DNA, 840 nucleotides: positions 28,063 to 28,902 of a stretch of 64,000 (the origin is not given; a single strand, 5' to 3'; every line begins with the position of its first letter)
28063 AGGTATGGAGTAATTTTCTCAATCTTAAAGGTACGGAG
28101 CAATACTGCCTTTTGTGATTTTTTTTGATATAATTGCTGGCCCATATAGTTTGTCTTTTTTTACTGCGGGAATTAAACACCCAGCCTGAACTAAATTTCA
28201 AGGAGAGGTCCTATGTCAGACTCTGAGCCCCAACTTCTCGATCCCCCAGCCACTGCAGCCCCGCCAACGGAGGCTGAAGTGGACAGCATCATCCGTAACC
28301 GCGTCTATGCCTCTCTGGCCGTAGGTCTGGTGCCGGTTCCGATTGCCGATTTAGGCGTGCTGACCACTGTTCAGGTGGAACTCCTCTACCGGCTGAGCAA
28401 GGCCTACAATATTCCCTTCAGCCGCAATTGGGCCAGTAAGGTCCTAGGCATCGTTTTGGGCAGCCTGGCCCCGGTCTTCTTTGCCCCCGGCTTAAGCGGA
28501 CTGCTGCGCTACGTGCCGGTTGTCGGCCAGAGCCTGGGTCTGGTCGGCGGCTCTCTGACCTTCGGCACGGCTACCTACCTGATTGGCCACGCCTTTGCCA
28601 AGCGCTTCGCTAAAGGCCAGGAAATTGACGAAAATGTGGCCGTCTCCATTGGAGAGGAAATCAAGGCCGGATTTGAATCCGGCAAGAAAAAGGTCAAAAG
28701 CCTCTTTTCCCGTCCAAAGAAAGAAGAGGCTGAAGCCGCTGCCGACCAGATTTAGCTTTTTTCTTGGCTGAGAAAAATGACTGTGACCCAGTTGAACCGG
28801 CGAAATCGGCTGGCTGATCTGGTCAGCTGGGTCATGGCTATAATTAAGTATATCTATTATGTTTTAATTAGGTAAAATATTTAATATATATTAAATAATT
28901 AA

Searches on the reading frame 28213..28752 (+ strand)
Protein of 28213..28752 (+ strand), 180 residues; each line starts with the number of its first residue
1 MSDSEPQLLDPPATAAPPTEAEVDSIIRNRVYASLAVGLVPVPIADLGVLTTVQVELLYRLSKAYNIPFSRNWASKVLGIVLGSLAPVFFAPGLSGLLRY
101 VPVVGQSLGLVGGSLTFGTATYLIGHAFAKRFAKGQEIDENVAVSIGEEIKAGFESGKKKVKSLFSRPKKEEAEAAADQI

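Call 10: search_protein_families(library=pfam, proteins=[window:28213-28752:+], max_evalue=0.001)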
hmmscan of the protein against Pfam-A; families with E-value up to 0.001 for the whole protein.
window:28213-28752:+ (180 aa): 1 family
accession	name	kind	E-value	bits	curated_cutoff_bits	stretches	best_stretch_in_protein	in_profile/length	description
PF05128.17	DUF697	-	2.7e-08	34.2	27.7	1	26-151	26-154/162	Domain of unknown function (DUF697)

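Call 78: search_protein_families(library=ncbifam, proteins=[window:28213-28752:+], max_evalue=0.001)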
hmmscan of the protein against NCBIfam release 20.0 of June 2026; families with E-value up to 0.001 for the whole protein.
window:28213-28752:+ (180 aa): 0 families

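Call 93: search_solved_structures(query=window:28213-28752:+, max_evalue=1)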
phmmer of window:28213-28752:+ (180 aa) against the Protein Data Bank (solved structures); distinct sequences matched with E-value up to 1: 0.
